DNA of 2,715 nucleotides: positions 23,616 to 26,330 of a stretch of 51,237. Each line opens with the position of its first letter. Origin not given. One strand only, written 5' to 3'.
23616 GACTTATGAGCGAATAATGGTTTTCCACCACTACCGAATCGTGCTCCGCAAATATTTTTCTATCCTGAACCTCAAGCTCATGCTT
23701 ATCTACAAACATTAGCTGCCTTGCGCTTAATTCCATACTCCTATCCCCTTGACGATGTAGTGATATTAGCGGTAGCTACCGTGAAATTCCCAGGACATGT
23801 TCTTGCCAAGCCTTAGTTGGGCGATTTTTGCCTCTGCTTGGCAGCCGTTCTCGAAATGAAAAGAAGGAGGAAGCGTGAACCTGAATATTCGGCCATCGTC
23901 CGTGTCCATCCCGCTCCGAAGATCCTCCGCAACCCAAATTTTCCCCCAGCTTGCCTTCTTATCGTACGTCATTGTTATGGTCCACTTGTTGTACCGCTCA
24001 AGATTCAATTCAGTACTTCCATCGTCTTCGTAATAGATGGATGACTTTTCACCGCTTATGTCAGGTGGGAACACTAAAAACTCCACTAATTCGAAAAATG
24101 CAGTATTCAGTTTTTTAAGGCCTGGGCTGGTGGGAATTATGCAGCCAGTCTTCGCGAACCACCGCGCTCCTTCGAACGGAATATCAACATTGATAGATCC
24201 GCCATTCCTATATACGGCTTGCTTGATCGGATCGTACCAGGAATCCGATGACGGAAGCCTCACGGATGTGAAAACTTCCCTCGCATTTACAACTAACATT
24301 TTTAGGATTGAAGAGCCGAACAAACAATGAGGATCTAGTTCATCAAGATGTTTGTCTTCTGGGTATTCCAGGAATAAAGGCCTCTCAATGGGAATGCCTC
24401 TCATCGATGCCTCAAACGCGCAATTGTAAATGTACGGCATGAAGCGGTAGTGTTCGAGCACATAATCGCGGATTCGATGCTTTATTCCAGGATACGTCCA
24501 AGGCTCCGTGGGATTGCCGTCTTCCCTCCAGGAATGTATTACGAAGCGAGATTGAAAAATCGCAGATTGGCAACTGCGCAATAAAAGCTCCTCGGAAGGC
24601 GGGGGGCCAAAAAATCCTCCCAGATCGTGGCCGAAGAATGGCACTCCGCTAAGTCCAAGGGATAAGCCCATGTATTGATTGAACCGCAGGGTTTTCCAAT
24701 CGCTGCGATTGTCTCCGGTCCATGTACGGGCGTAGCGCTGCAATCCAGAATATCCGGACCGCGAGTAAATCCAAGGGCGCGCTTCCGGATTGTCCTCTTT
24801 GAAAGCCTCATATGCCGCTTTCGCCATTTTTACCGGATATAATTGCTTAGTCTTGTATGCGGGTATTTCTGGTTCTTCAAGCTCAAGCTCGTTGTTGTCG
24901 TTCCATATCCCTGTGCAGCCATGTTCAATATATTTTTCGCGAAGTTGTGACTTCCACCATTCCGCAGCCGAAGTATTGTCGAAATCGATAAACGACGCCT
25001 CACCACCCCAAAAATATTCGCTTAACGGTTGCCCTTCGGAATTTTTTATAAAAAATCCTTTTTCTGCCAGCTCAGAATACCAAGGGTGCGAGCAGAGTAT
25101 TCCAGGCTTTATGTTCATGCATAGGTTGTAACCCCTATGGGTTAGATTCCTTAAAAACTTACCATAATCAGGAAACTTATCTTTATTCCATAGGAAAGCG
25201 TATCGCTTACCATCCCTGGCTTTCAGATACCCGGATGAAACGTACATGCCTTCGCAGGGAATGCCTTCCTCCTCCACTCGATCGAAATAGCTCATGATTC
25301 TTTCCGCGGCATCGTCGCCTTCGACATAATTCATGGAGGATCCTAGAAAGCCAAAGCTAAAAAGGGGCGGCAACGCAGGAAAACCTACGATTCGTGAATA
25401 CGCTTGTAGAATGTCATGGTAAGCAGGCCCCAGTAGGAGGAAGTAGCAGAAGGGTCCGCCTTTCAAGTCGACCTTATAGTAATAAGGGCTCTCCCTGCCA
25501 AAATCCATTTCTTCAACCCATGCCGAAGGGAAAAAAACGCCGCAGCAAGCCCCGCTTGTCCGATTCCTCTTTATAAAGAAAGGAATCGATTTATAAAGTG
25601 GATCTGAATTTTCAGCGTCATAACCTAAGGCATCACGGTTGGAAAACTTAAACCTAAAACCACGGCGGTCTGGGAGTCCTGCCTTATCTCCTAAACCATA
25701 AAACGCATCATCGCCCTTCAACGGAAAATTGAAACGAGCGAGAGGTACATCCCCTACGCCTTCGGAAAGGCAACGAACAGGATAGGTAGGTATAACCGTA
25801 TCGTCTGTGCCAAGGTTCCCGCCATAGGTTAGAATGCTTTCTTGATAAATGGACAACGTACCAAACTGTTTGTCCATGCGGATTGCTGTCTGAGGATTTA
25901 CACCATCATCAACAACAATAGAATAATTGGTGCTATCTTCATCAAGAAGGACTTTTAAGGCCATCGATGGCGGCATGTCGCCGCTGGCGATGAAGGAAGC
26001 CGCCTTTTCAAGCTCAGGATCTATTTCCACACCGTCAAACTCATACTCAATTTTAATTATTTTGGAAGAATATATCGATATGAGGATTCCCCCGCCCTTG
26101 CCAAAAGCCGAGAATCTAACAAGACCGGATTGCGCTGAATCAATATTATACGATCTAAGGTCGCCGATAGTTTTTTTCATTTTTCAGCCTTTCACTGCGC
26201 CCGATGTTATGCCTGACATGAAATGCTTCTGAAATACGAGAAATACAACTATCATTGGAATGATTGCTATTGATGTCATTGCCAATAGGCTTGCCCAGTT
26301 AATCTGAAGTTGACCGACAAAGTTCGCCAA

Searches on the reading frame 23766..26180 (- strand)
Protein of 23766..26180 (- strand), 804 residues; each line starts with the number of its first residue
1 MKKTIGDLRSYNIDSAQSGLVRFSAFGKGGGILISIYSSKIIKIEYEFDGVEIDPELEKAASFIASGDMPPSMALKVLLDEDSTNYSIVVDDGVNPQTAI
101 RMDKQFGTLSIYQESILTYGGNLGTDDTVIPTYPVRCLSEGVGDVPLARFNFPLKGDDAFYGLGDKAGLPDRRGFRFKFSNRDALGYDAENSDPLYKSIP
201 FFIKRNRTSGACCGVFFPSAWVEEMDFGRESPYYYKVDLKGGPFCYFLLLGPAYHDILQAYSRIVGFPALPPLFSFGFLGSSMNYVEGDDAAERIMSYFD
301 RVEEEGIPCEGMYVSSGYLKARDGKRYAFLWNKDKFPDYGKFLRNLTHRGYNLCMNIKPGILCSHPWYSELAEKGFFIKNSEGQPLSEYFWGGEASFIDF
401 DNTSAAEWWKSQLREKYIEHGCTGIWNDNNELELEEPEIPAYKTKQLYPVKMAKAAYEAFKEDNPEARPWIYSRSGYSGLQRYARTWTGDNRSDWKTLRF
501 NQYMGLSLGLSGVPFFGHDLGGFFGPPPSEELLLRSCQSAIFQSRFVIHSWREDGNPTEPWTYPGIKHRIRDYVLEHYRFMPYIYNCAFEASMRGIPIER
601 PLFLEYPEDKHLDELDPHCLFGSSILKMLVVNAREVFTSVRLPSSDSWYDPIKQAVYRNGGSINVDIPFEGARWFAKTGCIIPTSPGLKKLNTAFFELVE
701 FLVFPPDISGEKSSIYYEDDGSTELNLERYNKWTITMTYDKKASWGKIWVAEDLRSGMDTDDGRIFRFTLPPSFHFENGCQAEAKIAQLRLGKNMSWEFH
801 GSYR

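Call 15: search_protein_families(library=pfam, proteins=[window:23766-26180:-], max_evalue=0.001)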
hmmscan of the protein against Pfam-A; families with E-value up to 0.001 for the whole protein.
window:23766-26180:- (804 aa): 3 families
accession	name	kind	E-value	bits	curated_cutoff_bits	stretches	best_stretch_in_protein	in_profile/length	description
PF01055.32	Glyco_hydro_31_2nd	-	7.6e-85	285.6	23.5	1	268-586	1-327/328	Glycosyl hydrolases family 31 TIM-barrel domain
PF13802.12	Gal_mutarotas_2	-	1e-18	68.7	27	1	65-221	30-179/184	Glycosyl hydrolase 31 N-terminal galactose mutarotase-like domain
PF21365.3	Glyco_hydro_31_3rd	-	4.6e-12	46.7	24.4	1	595-682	1-87/87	Glycosyl hydrolase family 31 C-terminal domain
